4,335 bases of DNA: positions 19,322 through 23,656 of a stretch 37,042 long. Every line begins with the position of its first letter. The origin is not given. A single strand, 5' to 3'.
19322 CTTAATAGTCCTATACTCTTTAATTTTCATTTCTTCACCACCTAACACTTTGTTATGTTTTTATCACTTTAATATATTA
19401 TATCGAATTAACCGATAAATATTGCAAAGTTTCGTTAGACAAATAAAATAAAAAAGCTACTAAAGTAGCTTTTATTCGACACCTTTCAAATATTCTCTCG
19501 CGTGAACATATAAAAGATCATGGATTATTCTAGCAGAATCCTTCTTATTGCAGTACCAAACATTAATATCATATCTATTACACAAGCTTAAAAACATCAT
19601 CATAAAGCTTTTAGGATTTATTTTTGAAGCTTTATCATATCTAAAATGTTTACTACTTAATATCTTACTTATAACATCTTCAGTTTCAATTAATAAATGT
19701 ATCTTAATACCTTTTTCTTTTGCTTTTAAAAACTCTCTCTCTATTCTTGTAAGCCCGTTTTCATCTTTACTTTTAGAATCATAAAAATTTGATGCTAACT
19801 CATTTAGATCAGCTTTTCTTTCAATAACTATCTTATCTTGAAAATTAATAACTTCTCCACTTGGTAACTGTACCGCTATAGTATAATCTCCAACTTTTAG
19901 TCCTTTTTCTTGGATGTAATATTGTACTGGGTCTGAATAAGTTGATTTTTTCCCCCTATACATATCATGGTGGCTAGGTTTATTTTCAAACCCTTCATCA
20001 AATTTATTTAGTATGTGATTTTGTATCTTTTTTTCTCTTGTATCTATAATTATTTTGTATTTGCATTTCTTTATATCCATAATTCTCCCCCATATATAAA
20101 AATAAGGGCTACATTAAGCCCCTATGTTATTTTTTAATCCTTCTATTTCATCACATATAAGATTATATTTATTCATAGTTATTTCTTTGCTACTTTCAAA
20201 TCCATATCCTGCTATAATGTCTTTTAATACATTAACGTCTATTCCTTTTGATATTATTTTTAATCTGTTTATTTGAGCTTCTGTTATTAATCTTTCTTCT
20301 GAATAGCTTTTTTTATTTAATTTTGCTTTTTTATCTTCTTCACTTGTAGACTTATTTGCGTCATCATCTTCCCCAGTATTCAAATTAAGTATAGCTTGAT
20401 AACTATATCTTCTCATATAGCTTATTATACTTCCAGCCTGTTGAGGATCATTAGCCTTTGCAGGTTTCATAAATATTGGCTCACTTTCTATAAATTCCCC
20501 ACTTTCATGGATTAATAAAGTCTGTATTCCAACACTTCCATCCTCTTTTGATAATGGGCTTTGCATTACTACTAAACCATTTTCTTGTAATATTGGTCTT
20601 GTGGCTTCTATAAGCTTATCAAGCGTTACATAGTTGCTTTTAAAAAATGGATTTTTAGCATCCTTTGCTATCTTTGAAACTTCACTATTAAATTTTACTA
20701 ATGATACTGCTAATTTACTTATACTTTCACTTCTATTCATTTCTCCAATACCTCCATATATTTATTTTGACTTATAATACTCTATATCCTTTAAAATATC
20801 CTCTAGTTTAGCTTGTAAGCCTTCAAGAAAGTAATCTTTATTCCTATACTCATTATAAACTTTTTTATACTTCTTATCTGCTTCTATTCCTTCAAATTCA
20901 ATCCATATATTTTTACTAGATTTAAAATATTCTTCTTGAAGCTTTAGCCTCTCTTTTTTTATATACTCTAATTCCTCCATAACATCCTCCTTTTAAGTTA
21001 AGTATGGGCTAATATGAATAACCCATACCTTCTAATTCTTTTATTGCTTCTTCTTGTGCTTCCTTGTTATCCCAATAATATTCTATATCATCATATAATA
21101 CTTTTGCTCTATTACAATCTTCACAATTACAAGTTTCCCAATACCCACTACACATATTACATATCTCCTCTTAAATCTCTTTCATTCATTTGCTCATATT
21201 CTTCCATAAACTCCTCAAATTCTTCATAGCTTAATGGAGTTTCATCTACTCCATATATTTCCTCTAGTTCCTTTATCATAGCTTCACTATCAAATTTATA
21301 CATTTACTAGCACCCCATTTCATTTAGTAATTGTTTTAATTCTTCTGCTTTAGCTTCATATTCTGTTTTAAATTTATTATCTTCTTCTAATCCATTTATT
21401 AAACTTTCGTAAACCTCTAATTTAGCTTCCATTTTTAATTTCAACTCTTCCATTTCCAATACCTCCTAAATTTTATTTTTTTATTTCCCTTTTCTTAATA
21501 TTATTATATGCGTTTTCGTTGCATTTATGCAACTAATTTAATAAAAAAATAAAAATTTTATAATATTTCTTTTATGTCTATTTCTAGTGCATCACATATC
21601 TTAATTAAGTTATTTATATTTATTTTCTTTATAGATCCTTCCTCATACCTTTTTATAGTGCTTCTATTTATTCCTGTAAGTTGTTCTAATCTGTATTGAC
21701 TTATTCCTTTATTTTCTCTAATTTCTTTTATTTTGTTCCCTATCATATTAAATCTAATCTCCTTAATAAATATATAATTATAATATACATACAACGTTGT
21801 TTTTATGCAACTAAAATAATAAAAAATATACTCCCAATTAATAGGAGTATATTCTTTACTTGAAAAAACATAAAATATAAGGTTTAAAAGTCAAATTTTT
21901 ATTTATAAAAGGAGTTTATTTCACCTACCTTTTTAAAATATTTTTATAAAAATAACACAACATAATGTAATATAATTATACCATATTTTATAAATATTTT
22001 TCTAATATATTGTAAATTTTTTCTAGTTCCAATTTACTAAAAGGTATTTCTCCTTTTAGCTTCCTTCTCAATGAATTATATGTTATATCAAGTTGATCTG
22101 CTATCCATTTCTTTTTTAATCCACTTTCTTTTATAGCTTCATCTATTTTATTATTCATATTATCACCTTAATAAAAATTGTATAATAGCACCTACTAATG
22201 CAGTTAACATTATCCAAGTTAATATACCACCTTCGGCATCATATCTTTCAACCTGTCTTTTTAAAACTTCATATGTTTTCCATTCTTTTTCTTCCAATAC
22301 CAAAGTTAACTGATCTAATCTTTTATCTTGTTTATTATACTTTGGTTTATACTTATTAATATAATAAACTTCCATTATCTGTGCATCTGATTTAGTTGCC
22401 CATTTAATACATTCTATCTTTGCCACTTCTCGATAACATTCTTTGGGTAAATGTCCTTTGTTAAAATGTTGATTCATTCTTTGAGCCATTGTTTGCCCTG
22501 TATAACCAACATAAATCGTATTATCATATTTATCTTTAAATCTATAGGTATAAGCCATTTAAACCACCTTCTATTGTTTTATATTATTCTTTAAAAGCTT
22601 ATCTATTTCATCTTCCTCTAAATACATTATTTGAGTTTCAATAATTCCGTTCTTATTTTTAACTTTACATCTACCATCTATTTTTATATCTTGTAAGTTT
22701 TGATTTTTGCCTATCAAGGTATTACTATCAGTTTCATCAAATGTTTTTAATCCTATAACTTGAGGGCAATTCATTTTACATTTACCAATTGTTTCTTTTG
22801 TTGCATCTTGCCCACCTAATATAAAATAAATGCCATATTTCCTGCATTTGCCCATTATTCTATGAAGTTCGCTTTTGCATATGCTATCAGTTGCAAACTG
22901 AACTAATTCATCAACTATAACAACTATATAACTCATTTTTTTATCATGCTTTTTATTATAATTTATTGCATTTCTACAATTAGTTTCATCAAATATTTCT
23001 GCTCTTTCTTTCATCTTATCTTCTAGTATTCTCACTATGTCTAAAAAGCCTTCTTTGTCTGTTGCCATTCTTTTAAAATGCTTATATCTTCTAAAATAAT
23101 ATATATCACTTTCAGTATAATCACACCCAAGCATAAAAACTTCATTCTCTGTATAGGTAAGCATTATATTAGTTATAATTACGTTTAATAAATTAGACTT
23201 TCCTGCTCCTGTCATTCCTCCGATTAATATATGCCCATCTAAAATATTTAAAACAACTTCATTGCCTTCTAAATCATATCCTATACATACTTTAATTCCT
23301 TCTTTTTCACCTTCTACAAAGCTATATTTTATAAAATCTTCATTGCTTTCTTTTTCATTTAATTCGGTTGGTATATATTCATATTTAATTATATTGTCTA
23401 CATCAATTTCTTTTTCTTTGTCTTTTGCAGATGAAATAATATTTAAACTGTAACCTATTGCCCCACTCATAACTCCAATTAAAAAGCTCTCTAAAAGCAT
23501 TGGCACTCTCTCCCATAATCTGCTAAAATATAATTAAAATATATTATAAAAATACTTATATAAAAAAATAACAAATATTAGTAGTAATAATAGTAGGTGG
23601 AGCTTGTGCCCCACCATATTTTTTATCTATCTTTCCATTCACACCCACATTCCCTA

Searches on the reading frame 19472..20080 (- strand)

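Call 12: search_protein_families(library=phrogs, proteins=[window:19472-20080:-], max_evalue=0.001)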
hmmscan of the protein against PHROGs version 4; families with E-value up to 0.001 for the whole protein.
window:19472-20080:- (202 aa): 1 family
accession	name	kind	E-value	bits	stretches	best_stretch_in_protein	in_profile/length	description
phrog_3490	-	DNA, RNA and nucleotide metabolism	5.5e-28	99.1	1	3-200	5-172/175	ERCC4-type nuclease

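Call 96: search_protein_families(library=padloc, proteins=[window:19472-20080:-], max_evalue=0.001)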
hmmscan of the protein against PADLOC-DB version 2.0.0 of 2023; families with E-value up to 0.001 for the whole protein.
window:19472-20080:- (202 aa): 0 families

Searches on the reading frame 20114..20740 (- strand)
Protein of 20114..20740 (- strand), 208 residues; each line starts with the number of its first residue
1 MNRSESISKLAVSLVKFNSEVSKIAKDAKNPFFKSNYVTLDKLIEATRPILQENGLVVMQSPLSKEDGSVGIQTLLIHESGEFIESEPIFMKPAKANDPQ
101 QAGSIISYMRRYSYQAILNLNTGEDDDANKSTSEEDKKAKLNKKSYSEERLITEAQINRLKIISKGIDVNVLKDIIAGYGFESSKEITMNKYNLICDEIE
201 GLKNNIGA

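Call 14: search_protein_families(library=pfam, proteins=[window:20114-20740:-], max_evalue=0.01)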
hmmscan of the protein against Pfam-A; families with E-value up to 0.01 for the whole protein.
window:20114-20740:- (208 aa): 1 family
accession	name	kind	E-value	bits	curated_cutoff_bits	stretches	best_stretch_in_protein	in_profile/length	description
PF04404.17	ERF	-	8.1e-30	104.2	25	1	14-148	5-146/153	ERF superfamily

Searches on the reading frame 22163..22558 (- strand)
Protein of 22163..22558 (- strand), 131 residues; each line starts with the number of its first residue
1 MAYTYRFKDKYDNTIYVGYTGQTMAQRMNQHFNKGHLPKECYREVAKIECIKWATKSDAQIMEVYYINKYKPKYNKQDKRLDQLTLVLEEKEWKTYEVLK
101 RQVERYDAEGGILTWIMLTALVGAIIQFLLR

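Call 87: search_protein_families(library=phrogs, proteins=[window:22163-22558:-], max_evalue=0.00001)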
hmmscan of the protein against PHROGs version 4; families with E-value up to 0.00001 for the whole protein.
window:22163-22558:- (131 aa): 2 families
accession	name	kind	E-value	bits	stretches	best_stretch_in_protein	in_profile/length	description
phrog_35456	-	unknown function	3.5e-23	83.3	1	3-94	8-100/189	-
phrog_3312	-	DNA, RNA and nucleotide metabolism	9.2e-06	26.8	0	5-76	9-75/175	endonuclease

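Call 96: search_protein_families(library=padloc, proteins=[window:22163-22558:-], max_evalue=0.001)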
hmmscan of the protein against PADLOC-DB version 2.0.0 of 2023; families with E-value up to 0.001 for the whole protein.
window:22163-22558:- (131 aa): 0 families

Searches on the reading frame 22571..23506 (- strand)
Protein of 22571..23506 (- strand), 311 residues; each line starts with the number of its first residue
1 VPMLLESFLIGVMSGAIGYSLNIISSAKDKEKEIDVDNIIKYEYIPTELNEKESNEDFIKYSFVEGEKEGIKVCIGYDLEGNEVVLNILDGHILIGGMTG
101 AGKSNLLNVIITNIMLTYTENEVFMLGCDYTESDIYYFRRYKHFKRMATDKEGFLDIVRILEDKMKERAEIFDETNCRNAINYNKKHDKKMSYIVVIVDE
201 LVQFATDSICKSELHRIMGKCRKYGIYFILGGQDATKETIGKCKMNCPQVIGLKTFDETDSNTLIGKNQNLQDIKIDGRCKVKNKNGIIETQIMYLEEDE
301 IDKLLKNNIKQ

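Call 87: search_protein_families(library=phrogs, proteins=[window:22571-23506:-], max_evalue=0.00001)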
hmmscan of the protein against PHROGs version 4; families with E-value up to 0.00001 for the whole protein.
window:22571-23506:- (311 aa): 4 families
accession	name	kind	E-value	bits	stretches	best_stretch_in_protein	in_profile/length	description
phrog_1358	-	moron, auxiliary metabolic gene and host takeover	3.3e-52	178.3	1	50-310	559-828/1382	FtsK/SpoIIIE-like protein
phrog_3551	-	moron, auxiliary metabolic gene and host takeover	3.7e-25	89.1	1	91-279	437-625/758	FtsK/SpoIIIE-like protein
phrog_2666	-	head and packaging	5.2e-08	33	1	91-229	322-459/555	terminase large subunit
phrog_24831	-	unknown function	2.5e-07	30.7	1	76-240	274-430/700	-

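Call 91: search_protein_families(library=pfam, proteins=[window:22571-23506:-], max_evalue=0.01)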
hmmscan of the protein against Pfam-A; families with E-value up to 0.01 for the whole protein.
window:22571-23506:- (311 aa): 4 families
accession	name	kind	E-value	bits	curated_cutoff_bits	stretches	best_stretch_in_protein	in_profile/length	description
PF01580.24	FtsK_SpoIIIE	-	7.7e-18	65.2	24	1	72-199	19-150/221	FtsK/SpoIIIE family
PF01935.23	DUF87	-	0.00011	22.8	23.2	1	86-115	16-48/220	Helicase HerA, central domain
PF01637.24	ATPase_2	-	0.00025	21.4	33.2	1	93-205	23-123/225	ATPase domain predominantly from Archaea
PF10412.15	TrwB_AAD_bind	-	0.0039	16.6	20.5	0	90-114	15-39/387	Type IV secretion-system coupling protein DNA-binding domain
